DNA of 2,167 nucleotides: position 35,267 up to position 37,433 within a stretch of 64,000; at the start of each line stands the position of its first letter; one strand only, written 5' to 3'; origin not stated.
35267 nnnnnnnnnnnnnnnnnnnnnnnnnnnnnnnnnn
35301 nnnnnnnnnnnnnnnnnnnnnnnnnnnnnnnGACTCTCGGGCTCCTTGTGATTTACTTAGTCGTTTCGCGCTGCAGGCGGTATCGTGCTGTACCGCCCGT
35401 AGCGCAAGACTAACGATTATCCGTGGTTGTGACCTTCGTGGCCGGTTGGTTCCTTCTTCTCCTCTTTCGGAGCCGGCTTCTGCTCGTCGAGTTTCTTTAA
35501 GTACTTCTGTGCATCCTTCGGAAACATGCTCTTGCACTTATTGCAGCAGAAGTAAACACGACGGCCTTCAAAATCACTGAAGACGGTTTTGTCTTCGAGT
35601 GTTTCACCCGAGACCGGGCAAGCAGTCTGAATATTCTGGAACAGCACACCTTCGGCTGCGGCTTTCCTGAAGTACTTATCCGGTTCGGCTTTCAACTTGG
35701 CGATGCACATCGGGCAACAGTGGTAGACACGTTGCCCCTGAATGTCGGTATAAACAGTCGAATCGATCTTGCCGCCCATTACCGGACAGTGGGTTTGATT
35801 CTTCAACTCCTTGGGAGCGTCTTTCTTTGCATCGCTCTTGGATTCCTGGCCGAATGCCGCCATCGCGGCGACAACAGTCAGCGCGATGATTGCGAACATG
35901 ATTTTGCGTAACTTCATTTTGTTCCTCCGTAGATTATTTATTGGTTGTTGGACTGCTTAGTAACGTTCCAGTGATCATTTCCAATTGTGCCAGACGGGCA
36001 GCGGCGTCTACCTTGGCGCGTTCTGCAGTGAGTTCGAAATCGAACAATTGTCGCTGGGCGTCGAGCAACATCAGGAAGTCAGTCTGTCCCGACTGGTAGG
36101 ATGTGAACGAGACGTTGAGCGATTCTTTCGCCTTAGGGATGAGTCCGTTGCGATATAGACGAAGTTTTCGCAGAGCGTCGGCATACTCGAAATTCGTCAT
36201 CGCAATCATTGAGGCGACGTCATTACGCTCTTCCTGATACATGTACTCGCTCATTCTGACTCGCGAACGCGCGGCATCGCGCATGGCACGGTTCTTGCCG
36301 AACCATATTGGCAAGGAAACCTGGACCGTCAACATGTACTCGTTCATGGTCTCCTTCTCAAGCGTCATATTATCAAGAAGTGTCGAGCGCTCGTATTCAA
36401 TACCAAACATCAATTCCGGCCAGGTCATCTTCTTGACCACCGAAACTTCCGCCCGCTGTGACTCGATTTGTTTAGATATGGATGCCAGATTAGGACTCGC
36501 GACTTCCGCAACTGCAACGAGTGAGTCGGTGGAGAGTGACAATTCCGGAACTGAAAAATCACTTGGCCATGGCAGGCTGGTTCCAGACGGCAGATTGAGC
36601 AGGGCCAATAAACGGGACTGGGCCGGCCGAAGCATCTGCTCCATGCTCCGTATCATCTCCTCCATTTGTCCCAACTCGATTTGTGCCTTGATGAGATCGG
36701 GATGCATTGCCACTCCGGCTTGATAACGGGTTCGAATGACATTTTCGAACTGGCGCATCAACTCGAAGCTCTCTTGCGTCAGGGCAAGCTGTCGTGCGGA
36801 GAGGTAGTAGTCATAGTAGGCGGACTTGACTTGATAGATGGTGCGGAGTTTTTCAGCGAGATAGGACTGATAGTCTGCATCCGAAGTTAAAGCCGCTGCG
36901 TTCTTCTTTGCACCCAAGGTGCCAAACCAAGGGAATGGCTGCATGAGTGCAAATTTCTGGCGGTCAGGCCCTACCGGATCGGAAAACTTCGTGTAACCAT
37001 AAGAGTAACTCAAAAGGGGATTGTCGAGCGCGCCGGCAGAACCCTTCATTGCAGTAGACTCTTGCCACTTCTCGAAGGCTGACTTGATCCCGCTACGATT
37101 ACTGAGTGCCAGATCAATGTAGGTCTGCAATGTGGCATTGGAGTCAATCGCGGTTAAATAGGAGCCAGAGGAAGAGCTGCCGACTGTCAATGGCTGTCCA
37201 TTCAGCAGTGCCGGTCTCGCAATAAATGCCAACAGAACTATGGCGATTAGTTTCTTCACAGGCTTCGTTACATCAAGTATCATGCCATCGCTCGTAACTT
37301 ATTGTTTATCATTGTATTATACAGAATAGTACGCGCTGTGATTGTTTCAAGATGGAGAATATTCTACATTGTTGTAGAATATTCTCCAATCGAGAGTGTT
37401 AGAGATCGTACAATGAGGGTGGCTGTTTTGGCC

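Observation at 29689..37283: Heavy-metal efflux operon with atypical components: long CusA, CusB with a C-terminal helical extension, and an intercalated tandem-YHS periplasmic protein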

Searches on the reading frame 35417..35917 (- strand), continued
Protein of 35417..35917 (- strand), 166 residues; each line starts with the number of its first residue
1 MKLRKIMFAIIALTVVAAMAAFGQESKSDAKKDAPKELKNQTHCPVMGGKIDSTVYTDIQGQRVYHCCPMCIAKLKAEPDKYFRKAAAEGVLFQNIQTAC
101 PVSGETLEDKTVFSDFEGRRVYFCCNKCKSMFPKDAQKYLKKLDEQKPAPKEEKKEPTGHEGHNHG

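Call 23: find_related_loci(query=A1, collection=genome_contigs, flank=9000)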
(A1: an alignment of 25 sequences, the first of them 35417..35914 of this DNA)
Query A1 (165 aa) in genome_contigs; peptide patterns used: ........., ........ (x = any residue, [..] = any of these).
503 stretches matched a pattern; 477 encode a relative of the query (tblastn E <= 1e-3); the best 80 are kept; 80 distinct loci.
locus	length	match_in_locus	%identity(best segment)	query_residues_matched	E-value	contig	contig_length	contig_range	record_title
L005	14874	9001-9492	99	2-165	5e-110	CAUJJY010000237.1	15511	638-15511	MAG: candidate division Zixibacteria bacterium isolate KLAP179 genome assembly, contig: KLAP179_580738, whole genome sho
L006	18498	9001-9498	79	2-165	9e-83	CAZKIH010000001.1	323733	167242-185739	MAG TPA_asm: uncultured Ignavibacteria bacterium isolate SRP173033_co2_66 genome assembly, contig: NODE_5_length_323733_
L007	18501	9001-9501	78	2-165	7e-79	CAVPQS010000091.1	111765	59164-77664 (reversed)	MAG: uncultured bacterium isolate MFD10097.bin.1.9 genome assembly, contig: contig_7717, whole genome shotgun sequence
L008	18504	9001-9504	77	2-165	4e-78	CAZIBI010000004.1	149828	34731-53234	MAG TPA_asm: uncultured Ignavibacteria bacterium isolate binchicken_co199_86 genome assembly, contig: NODE_125_length_14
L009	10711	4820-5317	64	1-164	1e-72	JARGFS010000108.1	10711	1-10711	MAG: bacterium isolate C14-12 NODE_108_length_10711_cov_3.975174, whole genome shotgun sequence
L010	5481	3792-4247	66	9-164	5e-71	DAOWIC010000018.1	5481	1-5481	MAG TPA_asm: Calditrichota bacterium isolate CSMAG_2033 CSMAG_2033_k141_3306150_length_5481_cov_19.1693, whole genome sh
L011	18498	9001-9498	66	2-165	6e-71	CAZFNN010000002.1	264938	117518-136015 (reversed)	MAG TPA_asm: uncultured Ignavibacteria bacterium isolate SRP323723_co1_126 genome assembly, contig: NODE_22_length_26493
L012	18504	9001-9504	63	1-164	1e-70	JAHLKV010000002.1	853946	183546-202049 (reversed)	MAG: bacterium isolate MAG50 NODE_20_length_853946_cov_2161.414363, whole genome shotgun sequence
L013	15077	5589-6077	62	1-164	2e-68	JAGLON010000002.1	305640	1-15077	MAG: Candidatus Zixiibacteriota bacterium isolate RS_7_36 ROV157_7.bin.36.fa_2, whole genome shotgun sequence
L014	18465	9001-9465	66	2-156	1e-68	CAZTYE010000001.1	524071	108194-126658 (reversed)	MAG TPA_asm: uncultured Ignavibacteria bacterium isolate binchicken_co16_162 genome assembly, contig: NODE_4_length_5240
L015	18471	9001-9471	66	9-165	6e-68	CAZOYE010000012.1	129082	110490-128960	MAG TPA_asm: uncultured Ignavibacteria bacterium isolate SRP323723_co1_129 genome assembly, contig: NODE_113_length_1290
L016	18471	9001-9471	64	9-165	1e-66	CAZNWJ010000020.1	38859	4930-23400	MAG TPA_asm: uncultured Ignavibacteria bacterium isolate binchicken_co16_17 genome assembly, contig: NODE_1738_length_38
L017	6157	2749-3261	58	1-164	7e-66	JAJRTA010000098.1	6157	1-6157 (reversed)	MAG: Candidatus Zixiibacteriota bacterium isolate Dive96_bin1.186 k141_2044518, whole genome shotgun sequence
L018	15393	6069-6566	61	1-164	5e-65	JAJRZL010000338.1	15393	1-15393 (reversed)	MAG: Candidatus Zixiibacteriota bacterium isolate Dive96_bin4.195 k141_5281726, whole genome shotgun sequence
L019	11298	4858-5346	62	1-164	5e-65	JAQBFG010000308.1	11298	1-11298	MAG: Candidatus Zixiibacteriota bacterium isolate MAG_439_bin-06 439_bin-06_ctg-308, whole genome shotgun sequence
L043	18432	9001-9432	62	1-145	1e-55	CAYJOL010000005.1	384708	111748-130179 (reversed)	MAG TPA_asm: uncultured Ignavibacteriales bacterium isolate ERP124720_co1_93 genome assembly, contig: NODE_27_length_384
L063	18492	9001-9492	53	5-164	3e-50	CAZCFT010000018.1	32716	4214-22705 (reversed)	MAG TPA_asm: uncultured Ignavibacteriaceae bacterium isolate SRP118108_co4_512 genome assembly, contig: NODE_780_length_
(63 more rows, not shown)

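Call 62: search_protein_families(library=pfam, proteins=[L063:9499-10341:+, L063:10503-11852:+, L063:11849-12871:+, L063:13470-15593:-, L043:10022-11230:+, L043:11311-12153:+, L043:12150-13604:+, L043:13609-14175:+, L043:14175-15185:+, L043:15189-16517:+], max_evalue=0.001)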
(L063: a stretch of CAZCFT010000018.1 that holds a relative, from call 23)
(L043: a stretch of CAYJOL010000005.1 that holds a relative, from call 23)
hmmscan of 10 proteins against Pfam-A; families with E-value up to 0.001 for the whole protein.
L063:9499-10341:+ (280 aa): 2 families
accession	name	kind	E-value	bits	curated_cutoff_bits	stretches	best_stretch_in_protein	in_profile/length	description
PF09990.14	DUF2231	-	8.3e-14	52.3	26.4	1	145-273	4-131/139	Predicted membrane protein (DUF2231)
PF04945.19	YHS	-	1.2e-06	28.9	30.3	1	68-94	18-44/47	YHS domain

L063:10503-11852:+ (449 aa): 1 family
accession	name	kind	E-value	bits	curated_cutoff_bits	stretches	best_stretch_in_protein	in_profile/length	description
PF01654.22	Cyt_bd_oxida_I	-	3.7e-161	536.8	26.2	1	6-437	1-418/418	Cytochrome bd terminal oxidase subunit I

L063:11849-12871:+ (340 aa): 1 family
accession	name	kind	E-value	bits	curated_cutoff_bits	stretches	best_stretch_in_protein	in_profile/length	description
PF02322.20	Cyt_bd_oxida_II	-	5.6e-111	371.1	35.6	1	5-329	1-302/302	Cytochrome bd terminal oxidase subunit II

L063:13470-15593:- (707 aa): 0 families

L043:10022-11230:+ (402 aa): 4 families
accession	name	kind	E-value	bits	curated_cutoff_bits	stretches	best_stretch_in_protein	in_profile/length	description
PF00155.27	Aminotran_1_2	-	8e-33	114.5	19.7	1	70-394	32-361/361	Aminotransferase class I and II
PF12897.13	Asp_aminotransf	-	1.8e-07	30.8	27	1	134-370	132-379/421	Aspartate amino-transferase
PF01053.26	Cys_Met_Meta_PP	-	1.1e-05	24.6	27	1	104-215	69-175/381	Cys/Met metabolism PLP-dependent enzyme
PF01041.23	DegT_DnrJ_EryC1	-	0.00027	20.7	19.8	1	107-214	44-146/360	DegT/DnrJ/EryC1/StrS aminotransferase family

L043:11311-12153:+ (280 aa): 1 family
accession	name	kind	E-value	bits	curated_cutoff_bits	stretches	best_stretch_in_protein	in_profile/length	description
PF01678.24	DAP_epimerase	-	7.2e-39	133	34.7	2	158-270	2-119/121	Diaminopimelate epimerase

L043:12150-13604:+ (484 aa): 2 families
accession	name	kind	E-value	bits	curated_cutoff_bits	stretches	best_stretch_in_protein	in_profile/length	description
PF00425.24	Chorismate_bind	-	5.1e-90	301.9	27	1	220-473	2-257/257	chorismate binding enzyme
PF04715.19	Anth_synt_I_N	-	4e-33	115.1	23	1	26-165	1-139/140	Anthranilate synthase component I, N terminal region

L043:13609-14175:+ (188 aa): 2 families
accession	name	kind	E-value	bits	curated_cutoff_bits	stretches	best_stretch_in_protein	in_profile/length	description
PF00117.34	GATase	-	1.3e-60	204.8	22.8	1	3-185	1-187/190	Glutamine amidotransferase class-I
PF07722.19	Peptidase_C26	-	1.5e-09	38.4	20.5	1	67-170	100-219/219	Peptidase C26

L043:14175-15185:+ (336 aa): 2 families
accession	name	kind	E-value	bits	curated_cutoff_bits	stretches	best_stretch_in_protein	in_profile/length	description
PF00591.27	Glycos_transf_3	-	4.5e-87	292.3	27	1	73-323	2-252/253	Glycosyl transferase family, a/b domain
PF02885.22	Glycos_trans_3N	-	5.5e-22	77.7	26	1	3-64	1-62/63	Glycosyl transferase family, helical bundle domain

L043:15189-16517:+ (442 aa): 3 families
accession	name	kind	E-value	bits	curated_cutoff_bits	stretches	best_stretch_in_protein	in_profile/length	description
PF07690.21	MFS_1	-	3.2e-32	112.2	33.4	2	250-434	1-185/347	Major Facilitator Superfamily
PF12832.13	MFS_1_like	-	4.7e-09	36.2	25.2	1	38-183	211-359/373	MFS_1 like family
PF13347.12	MFS_2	-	2.1e-07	30.3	27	1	129-352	100-336/427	MFS/sugar transport protein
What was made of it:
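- In L063 a YHS-DUF2231 membrane protein and cytochrome bd follow it (call 62).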

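Call 66: list_cluster_members(proteins=[P0241, window:35417-35914:-])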
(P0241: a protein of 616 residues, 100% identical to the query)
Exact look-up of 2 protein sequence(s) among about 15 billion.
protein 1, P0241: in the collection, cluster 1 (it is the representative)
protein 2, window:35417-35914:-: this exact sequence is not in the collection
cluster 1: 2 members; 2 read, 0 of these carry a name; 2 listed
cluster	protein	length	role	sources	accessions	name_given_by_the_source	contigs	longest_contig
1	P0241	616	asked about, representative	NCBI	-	-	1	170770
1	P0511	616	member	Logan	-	-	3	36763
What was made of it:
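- Tried and rejected: The cluster look-up showed only an unnamed NCBI contig of 170,770 bp (call 66).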

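Call 82: search_dna_similar(query=window:35417-35914:-, collection=plasmids, mode=protein, max_evalue=0.00001, max_rows=15)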
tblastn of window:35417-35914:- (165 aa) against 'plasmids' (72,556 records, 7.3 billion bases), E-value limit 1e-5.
No match.
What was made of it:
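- Tried and rejected: Plasmid collection: no YHS homologue (call 82).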

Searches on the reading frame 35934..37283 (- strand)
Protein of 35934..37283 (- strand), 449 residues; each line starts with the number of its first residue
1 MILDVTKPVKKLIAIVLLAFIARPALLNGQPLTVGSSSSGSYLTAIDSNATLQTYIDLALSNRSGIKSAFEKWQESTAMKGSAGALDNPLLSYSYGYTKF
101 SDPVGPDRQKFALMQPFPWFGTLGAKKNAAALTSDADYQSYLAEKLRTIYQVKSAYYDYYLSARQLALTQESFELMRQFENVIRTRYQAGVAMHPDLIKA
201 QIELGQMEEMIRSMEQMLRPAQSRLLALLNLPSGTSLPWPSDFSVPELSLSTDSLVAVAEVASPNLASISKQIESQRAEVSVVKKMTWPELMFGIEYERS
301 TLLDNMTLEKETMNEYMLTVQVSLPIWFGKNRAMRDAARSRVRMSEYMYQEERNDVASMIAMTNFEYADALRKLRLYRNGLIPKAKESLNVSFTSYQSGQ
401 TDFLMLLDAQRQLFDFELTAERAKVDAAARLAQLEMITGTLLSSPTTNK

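Call 7: search_protein_families(library=pfam, proteins=[window:35934-37283:-], max_evalue=0.01)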
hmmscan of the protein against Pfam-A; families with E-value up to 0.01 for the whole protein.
window:35934-37283:- (449 aa): 1 family
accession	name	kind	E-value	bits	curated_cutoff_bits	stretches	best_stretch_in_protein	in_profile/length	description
PF02321.23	OEP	-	9.1e-42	143.4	22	2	254-439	3-187/187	Outer membrane efflux protein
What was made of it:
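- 35934..37259 (-): Outer-membrane factor (CusC/TolC-like). Revised start at GTG 37259 (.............), 441 aa. The longest ORF begins at ATG 37283. PF02321 OEP, E=9e-42 (call 7).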

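Call 8: search_protein_families(library=ncbifam, proteins=[window:35934-37283:-], max_evalue=0.01)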
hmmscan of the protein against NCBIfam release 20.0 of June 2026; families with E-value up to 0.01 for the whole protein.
window:35934-37283:- (449 aa): 5 families
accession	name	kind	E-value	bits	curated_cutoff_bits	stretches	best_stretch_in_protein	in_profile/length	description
TIGR01845.1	outer_NodT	subfamily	1.1e-20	73.9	210.05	2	239-439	50-249/460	efflux transporter outer membrane subunit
TIGR01844.1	type_I_sec_TolC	subfamily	2e-18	66.6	225.15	1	50-442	3-401/414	TolC family outer membrane protein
NF045679.1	DiMtlExpIhpA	equivalog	6.1e-08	31.7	650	1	50-440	31-414/424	divalent metal ion exporter subunit IhpA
NF047721.1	ToxDrgExpTdeA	equivalog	2.1e-05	23.6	550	1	124-309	137-323/455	toxin/drug exporter TdeA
NF033143.1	efflux_OM_AdeK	equivalog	0.0061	15.3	900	0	138-416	158-436/480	multidrug efflux RND transporter AdeIJK outer membrane channel subunit AdeK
